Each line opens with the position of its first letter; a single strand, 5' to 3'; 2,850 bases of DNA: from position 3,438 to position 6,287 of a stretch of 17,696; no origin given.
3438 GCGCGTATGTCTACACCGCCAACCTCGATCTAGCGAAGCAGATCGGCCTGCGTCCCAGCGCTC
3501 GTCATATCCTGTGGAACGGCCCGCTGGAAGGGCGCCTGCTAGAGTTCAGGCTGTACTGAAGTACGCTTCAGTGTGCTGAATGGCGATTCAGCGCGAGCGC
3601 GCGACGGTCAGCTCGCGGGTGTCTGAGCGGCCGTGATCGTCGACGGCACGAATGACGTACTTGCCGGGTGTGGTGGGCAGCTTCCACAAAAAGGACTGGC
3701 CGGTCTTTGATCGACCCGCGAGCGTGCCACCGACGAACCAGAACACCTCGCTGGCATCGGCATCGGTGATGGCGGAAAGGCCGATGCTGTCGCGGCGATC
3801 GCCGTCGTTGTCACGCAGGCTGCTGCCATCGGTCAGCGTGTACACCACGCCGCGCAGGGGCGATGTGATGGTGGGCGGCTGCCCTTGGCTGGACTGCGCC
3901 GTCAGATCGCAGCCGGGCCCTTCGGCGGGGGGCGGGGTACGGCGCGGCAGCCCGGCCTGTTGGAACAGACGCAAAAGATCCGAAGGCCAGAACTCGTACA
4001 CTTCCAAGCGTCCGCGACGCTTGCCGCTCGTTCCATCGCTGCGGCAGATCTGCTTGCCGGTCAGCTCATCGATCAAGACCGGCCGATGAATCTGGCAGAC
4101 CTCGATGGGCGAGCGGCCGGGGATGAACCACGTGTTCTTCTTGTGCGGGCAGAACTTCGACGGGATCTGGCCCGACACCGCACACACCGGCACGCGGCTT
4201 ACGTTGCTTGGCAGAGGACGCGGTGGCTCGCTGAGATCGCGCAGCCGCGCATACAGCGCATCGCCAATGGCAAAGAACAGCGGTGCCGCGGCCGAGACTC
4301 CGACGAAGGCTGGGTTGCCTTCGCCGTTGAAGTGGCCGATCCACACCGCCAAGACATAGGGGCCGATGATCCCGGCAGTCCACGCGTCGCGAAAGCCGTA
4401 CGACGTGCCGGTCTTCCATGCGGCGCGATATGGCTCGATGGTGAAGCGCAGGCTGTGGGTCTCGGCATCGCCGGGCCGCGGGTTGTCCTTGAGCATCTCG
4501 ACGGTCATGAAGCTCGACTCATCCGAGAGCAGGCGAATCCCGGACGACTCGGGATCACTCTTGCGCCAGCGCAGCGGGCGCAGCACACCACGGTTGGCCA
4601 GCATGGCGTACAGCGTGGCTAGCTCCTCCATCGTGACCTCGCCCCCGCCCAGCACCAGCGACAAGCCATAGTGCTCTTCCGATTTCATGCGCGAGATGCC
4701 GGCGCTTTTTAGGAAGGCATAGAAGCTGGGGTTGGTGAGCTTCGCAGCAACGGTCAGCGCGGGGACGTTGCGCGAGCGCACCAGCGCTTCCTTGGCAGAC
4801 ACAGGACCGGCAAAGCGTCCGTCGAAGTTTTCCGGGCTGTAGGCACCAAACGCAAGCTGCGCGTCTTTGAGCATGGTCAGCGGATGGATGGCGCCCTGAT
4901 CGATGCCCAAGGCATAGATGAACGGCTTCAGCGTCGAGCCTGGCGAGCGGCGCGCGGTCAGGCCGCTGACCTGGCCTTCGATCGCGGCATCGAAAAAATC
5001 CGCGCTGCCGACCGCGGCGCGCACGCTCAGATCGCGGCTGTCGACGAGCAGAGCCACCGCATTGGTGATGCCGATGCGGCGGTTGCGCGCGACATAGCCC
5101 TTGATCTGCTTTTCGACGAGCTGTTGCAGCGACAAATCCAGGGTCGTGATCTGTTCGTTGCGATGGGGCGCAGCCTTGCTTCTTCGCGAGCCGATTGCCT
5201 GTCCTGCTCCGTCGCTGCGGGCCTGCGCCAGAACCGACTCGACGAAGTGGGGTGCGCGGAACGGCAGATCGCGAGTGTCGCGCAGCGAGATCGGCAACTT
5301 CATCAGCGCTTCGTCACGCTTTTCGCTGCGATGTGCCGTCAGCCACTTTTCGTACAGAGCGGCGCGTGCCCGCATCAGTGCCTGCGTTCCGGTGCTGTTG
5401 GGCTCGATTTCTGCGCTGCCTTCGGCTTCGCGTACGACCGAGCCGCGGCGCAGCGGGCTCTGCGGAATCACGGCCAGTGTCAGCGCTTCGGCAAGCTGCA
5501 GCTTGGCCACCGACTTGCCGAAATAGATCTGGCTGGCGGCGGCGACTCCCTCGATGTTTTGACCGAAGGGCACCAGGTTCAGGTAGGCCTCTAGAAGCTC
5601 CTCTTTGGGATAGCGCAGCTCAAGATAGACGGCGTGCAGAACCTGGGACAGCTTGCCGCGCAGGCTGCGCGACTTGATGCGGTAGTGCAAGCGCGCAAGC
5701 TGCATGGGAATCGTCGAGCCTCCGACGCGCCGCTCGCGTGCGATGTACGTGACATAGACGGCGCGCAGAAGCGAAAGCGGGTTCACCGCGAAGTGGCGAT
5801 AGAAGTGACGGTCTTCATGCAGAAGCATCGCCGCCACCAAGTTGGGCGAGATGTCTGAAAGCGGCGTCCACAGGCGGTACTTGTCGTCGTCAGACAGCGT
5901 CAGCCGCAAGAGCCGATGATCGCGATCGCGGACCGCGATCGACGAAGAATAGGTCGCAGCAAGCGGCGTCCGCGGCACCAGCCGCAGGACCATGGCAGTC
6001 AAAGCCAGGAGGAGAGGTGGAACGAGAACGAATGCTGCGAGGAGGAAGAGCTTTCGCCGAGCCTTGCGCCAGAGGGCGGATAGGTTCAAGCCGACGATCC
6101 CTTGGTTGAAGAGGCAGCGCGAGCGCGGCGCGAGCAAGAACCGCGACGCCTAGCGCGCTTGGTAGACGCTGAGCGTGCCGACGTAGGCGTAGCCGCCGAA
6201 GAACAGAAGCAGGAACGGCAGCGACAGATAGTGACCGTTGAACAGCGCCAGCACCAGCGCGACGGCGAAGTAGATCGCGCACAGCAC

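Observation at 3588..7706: PbpC coupled to a CslA-like processive GT2 instead of alpha-2-macroglobulin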

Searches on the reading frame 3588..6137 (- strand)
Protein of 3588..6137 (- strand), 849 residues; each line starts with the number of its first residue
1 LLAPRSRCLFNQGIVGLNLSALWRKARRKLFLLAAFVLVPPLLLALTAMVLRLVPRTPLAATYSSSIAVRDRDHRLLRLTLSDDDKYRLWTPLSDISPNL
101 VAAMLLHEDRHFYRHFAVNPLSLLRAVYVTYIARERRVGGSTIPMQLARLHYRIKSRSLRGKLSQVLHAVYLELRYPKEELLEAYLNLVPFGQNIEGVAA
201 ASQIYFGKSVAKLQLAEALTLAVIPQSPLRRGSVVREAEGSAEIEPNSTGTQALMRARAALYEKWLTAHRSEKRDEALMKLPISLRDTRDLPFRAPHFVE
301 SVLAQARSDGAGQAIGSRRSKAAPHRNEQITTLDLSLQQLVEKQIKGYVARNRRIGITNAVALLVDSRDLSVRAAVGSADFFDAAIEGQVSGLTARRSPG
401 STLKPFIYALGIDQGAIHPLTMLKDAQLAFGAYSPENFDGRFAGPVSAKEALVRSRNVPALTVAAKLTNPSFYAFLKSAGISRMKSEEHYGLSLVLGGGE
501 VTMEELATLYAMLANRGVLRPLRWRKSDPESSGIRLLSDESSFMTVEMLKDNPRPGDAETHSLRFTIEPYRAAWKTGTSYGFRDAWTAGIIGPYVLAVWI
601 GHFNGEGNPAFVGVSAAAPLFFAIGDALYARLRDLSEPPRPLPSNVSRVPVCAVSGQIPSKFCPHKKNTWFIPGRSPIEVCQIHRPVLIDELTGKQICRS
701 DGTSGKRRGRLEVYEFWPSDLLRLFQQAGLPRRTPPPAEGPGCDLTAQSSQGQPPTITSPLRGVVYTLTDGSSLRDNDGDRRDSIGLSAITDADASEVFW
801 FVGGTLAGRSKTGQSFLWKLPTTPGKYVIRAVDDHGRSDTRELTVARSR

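Call 4: search_protein_families(library=pfam, proteins=[window:3588-6137:-])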
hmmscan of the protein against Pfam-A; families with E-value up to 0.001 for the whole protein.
window:3588-6137:- (849 aa): 3 families
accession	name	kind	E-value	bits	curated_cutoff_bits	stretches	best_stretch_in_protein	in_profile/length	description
PF00912.28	Transgly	-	8.2e-46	156.1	27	1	84-232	10-158/178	Transglycosylase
PF00905.27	Transpeptidase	-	1.2e-19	71.1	22.1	1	361-583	2-246/299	Penicillin binding protein transpeptidase domain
PF06832.18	BiPBP_C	-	1.8e-10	41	26.8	1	747-840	4-87/90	Penicillin-Binding Protein C-terminus Family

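Call 5: search_protein_families(library=ncbifam, proteins=[window:3588-6137:-])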
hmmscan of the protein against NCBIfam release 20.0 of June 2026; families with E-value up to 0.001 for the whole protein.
window:3588-6137:- (849 aa): 16 families
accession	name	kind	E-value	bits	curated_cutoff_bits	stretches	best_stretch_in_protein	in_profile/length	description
TIGR02073.1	PBP_1c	equivalog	8.8e-226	751.9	494.2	1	59-845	4-727/728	penicillin-binding protein 1C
NF008414.0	PRK11240.1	equivalog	2.9e-112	376.2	1121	1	24-844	5-772/774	peptidoglycan glycosyltransferase PbpC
TIGR02074.1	PBP_1a_fam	subfamily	2.3e-85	287.4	508.75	1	88-621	2-525/535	PBP1A family penicillin-binding protein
NF051885.1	tranpepglycosPbpC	equivalog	3.5e-65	220.8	900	1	93-605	80-570/632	multimodular transpeptidase-transglycosylase PbpC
TIGR02071.1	PBP_1b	equivalog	4.3e-55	187.2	717.75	1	76-606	135-661/729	penicillin-binding protein 1B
NF011423.0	PRK14850.1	equivalog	2.5e-41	141.9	1275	1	73-606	142-671/764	penicillin-binding protein 1b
NF007061.0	PRK09506.1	equivalog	1.6e-40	138.7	1120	2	73-217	196-344/825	bifunctional glycosyl transferase/transpeptidase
NF008643.0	PRK11636.1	equivalog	2e-36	125.6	1263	2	85-228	63-206/850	peptidoglycan glycosyltransferase/peptidoglycan DD-transpeptidase MrcA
NF038276.1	strep_PBP2A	exception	3.6e-33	114.7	1100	2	92-224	100-228/716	penicillin-binding protein PBP2A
NF038274.1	strep_PBP1B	exception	5.8e-30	104.2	1225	2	83-269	77-264/745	penicillin-binding protein PBP1B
NF038272.1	strep_PBP1A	exception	9.2e-26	90.3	1075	2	57-229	43-212/658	penicillin-binding protein PBP1A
TIGR02070.1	mono_pep_trsgly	equivalog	1.4e-22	80.3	182.65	1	81-229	48-196/224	monofunctional biosynthetic peptidoglycan transglycosylase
NF010008.0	PRK13481.1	equivalog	3.7e-16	59.2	270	1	98-213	90-204/269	glycosyltransferase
NF011685.0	PRK15105.1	subfamily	2.1e-07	29.9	737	1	500-579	422-498/588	peptidoglycan glycosyltransferase FtsI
TIGR03423.1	pbp2_mrdA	equivalog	1.1e-05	24.2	455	1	396-481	304-390/593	penicillin-binding protein 2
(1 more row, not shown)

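Call 25: find_homologous_proteins(query=window:3588-6089:-)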
Query window:3588-6089:- (833 aa): 7287 proteins with E <= 0.001 among 8000 candidates; the best 120 are listed.
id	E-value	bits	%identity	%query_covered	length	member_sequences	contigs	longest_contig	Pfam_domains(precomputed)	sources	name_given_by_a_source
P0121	0.0e+0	1810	100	97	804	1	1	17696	PF00912.29,PF06832.19,PF00905.28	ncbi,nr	ncbi:MAG: penicillin-binding protein 1C [Myxococcales bacterium]|nr:penicillin-binding protein 1C [M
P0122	0.0e+0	1805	100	96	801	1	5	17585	PF00912.29,PF06832.19,PF00905.28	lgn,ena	-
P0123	0.0e+0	1770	98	96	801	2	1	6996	PF00912.29,PF06832.19,PF00905.28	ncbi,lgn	-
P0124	0.0e+0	1674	91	95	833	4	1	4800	PF00912.29,PF06832.19,PF00905.28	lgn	-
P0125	0.0e+0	1662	88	100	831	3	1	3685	PF00912.29,PF06832.19,PF00905.28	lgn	-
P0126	0.0e+0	1641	86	100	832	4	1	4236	PF00912.29,PF06832.19,PF00905.28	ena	-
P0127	0.0e+0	1593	85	99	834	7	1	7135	PF00912.29,PF06832.19,PF00905.28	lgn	-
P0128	0.0e+0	1571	85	96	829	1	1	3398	PF00912.29,PF06832.19,PF00905.28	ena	-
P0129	0.0e+0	1570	84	100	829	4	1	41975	PF00912.29,PF06832.19,PF00905.28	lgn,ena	-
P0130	0.0e+0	1569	85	95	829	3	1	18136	PF00912.29,PF06832.19,PF00905.28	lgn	-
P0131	0.0e+0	1290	72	96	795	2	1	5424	PF00912.29,PF06832.19,PF00905.28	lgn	-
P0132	0.0e+0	1286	71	99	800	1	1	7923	PF00912.29,PF06832.19,PF00905.28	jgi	jgi:penicillin-binding protein 1C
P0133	0.0e+0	1254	70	99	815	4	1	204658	PF00912.29,PF06832.19,PF00905.28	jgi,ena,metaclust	metaclust:\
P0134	0.0e+0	1246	71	95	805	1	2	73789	PF00912.29,PF06832.19,PF00905.28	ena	-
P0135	0.0e+0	1239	71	95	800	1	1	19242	PF00912.29,PF06832.19,PF00905.28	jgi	-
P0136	0.0e+0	1237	70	96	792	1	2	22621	PF00912.29,PF06832.19,PF00905.28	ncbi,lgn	-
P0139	0.0e+0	1106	65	96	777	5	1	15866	PF00912.29,PF06832.19,PF00905.28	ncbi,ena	-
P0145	0.0e+0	1030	61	98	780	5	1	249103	PF00912.29,PF06832.19,PF00905.28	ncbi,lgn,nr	ncbi:MAG: penicillin-binding protein 1C [Myxococcales bacterium]|nr:penicillin-binding protein 1C [M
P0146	0.0e+0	1028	60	96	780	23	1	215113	PF00912.29,PF06832.19,PF00905.28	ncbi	-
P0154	1.4e-282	958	57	99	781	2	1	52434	PF00912.29,PF06832.19,PF00905.28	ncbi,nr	ncbi:MAG TPA: penicillin-binding protein 1C [Polyangia bacterium]|nr:penicillin-binding protein 1C [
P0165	1.3e-276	938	56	95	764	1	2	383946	PF00912.29,PF06832.19,PF00905.28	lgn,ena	-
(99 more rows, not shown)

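Call 26: find_encoding_contigs(protein=P0129, flank=8000, max_places=2)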
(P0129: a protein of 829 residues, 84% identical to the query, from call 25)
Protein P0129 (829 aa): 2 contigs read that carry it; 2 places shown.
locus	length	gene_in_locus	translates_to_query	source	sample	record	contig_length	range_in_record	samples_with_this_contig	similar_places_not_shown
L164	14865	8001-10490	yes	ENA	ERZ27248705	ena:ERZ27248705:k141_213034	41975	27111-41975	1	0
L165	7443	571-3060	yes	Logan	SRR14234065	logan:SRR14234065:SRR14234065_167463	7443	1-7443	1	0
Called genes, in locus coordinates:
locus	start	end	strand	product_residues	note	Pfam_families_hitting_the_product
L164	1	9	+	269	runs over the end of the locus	-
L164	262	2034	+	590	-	-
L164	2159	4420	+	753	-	-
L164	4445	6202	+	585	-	PF13620:CarboxypepD_reg (faint)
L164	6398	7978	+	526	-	PF13506:Glyco_transf_21, PF00535:Glycos_transf_2, PF13641:Glyco_tranf_2_3, PF03552:Cellulose_synt (faint), PF13632:Glyco_trans_2_3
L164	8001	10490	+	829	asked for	PF00912:Transgly, PF00905:Transpeptidase, PF06832:BiPBP_C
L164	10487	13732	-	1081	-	PF14559:TPR_19 (faint), PF12895:ANAPC3 (faint)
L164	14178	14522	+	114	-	PF04020:Phage_holin_4_2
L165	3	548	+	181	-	?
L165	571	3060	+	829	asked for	PF00912:Transgly, PF00905:Transpeptidase, PF06832:BiPBP_C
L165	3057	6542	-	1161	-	PF14559:TPR_19 (faint), PF12895:ANAPC3 (faint)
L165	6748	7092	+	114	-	PF04020:Phage_holin_4_2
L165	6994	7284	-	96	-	-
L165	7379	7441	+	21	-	?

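Call 27: find_encoding_contigs(protein=P0133, flank=8000, max_places=2)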
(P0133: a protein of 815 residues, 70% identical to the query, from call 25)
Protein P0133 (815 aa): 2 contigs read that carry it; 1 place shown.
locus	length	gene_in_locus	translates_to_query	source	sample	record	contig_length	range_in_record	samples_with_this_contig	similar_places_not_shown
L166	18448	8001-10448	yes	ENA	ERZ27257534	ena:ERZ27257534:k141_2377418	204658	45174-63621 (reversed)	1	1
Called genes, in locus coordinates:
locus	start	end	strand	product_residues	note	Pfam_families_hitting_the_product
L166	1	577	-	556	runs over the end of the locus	-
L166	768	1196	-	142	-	-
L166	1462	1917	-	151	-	PF01381:HTH_3 (weak)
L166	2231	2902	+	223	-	PF02390:Methyltransf_4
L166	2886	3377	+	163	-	PF13474:SnoaL_3, PF14534:DUF4440, PF12680:SnoaL_2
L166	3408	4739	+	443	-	PF13428:TPR_14 (faint), PF14559:TPR_19 (faint), PF23914:TPR_CcmH_CycH, PF13432:TPR_16 (faint), PF13181:TPR_8 (faint), PF13431:TPR_17 (faint), PF07719:TPR_2 (faint), PF13424:TPR_12 (faint), +2 more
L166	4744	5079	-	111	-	-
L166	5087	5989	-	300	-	-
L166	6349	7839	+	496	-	PF13506:Glyco_transf_21, PF13641:Glyco_tranf_2_3, PF00535:Glycos_transf_2, PF10111:Glyco_tranf_2_2 (weak), PF13632:Glyco_trans_2_3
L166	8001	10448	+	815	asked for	PF00912:Transgly, PF00905:Transpeptidase, PF06832:BiPBP_C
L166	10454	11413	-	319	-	-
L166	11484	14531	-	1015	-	-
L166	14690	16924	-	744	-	PF14537:Cytochrom_c3_2 (faint), PF22113:Mtrc-MtrF_II-IV_dom (faint), PF14559:TPR_19 (faint)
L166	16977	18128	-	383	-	PF13387:Lnb_N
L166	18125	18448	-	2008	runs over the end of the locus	PF07703:A2M_BRD (faint), PF11974:bMG3, PF01835:MG2, PF00207:A2M, PF17973:bMG10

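Call 28: find_encoding_contigs(protein=P0136, flank=8000, max_places=2)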
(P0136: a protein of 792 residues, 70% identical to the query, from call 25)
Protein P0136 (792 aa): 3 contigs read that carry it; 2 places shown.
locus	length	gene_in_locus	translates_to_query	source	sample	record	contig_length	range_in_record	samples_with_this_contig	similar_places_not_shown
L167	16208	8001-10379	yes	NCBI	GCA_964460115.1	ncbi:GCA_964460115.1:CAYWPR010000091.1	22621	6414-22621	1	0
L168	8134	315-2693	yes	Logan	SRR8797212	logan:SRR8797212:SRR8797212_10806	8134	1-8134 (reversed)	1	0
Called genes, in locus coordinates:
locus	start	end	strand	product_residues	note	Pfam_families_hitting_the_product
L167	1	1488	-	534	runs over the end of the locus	-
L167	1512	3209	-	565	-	-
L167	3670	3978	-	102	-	PF01381:HTH_3 (weak)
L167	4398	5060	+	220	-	PF02390:Methyltransf_4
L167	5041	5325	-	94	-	-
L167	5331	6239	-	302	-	-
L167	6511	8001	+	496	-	PF13506:Glyco_transf_21, PF13641:Glyco_tranf_2_3, PF00535:Glycos_transf_2, PF10111:Glyco_tranf_2_2 (weak), PF13632:Glyco_trans_2_3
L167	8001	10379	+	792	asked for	PF00912:Transgly, PF00905:Transpeptidase, PF06832:BiPBP_C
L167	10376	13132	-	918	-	PF14559:TPR_19 (faint), PF00515:TPR_1 (faint), PF13414:TPR_11 (faint)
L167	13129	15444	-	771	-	PF22113:Mtrc-MtrF_II-IV_dom (faint), PF14537:Cytochrom_c3_2 (faint)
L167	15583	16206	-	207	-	?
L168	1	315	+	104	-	?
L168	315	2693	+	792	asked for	PF00912:Transgly, PF00905:Transpeptidase, PF06832:BiPBP_C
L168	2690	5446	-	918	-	PF14559:TPR_19 (faint), PF00515:TPR_1 (faint), PF13414:TPR_11 (faint)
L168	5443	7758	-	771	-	PF22113:Mtrc-MtrF_II-IV_dom (faint), PF14537:Cytochrom_c3_2 (faint)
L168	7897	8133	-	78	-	?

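Call 29: find_encoding_contigs(protein=P0139, flank=8000, max_places=2)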
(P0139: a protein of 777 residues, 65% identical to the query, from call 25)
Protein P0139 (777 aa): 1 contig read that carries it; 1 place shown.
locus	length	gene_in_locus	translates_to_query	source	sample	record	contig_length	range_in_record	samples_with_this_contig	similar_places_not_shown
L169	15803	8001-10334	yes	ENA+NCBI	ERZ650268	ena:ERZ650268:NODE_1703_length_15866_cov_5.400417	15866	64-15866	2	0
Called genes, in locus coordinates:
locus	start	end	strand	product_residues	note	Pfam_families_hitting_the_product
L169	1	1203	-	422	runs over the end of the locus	?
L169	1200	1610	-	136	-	-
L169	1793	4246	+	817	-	PF04945:YHS, PF19335:HMBD, PF00122:E1-E2_ATPase, PF00702:Hydrolase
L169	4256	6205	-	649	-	PF05960:DUF885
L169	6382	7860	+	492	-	PF00501:AMP-binding, PF13193:AMP-binding_C (weak)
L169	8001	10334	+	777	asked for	PF00912:Transgly, PF00905:Transpeptidase, PF06832:BiPBP_C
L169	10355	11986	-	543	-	PF00149:Metallophos, PF02872:5_nucleotid_C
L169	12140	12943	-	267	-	PF00089:Trypsin, PF13365:Trypsin_2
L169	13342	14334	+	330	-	PF01695:IstB_IS21 (weak), PF02562:PhoH, PF13245:AAA_19 (weak), PF13604:AAA_30 (weak)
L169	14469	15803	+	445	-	?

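Call 30: find_encoding_contigs(protein=P0145, flank=8000, max_places=2)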
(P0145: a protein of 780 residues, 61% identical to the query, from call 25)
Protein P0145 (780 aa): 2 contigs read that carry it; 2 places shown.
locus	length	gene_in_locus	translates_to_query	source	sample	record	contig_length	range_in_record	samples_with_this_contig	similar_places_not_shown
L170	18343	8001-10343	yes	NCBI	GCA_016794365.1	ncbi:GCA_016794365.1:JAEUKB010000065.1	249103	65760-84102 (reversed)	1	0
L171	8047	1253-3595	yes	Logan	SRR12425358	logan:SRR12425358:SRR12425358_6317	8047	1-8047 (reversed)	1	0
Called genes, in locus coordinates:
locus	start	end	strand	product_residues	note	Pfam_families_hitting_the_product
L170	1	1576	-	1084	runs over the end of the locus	PF00069:Pkinase, PF07714:PK_Tyr_Ser-Thr, PF02985:HEAT (faint), PF13513:HEAT_EZ (faint), PF13646:HEAT_2, PF03130:HEAT_PBS (faint), PF13646:HEAT_2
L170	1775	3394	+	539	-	PF02463:SMC_N (faint), PF03193:RsgA_GTPase (faint), PF13476:AAA_23 (faint), PF13555:AAA_29 (faint), PF00004:AAA (faint), PF00005:ABC_tran, PF12848:ABC_tran_Xtn, PF00005:ABC_tran, +4 more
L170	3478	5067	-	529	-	PF00069:Pkinase, PF07714:PK_Tyr_Ser-Thr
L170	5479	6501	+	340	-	-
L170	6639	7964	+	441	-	-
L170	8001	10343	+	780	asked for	PF00912:Transgly, PF00905:Transpeptidase, PF06832:BiPBP_C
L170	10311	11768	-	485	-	PF00072:Response_reg, PF00158:Sigma54_activat, PF14532:Sigma54_activ_2, PF07724:AAA_2 (weak), PF07728:AAA_5, PF25601:AAA_lid_14, PF02954:HTH_8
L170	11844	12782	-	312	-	PF00226:DnaJ, PF01556:DnaJ_C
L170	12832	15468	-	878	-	PF02861:Clp_N, PF23569:NBD_SMAX1, PF00004:AAA, PF17871:AAA_lid_9, PF00004:AAA, PF07724:AAA_2, PF07728:AAA_5, PF10431:ClpB_D2-small, +6 more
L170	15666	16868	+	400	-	PF17785:PUA_3, PF10672:Methyltrans_SAM, PF02475:TRM5-TYW2_MTfase (weak), PF03602:Cons_hypoth95, PF13847:Methyltransf_31 (weak)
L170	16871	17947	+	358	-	PF00849:PseudoU_synth_2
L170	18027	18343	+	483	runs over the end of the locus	PF00140:Sigma70_r1_2 (weak), PF04542:Sigma70_r2, PF04539:Sigma70_r3, PF04545:Sigma70_r4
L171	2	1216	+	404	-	?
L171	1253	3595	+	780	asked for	PF00912:Transgly, PF00905:Transpeptidase, PF06832:BiPBP_C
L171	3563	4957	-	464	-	PF00072:Response_reg, PF00158:Sigma54_activat, PF14532:Sigma54_activ_2, PF07724:AAA_2 (weak), PF07728:AAA_5, PF25601:AAA_lid_14, PF02954:HTH_8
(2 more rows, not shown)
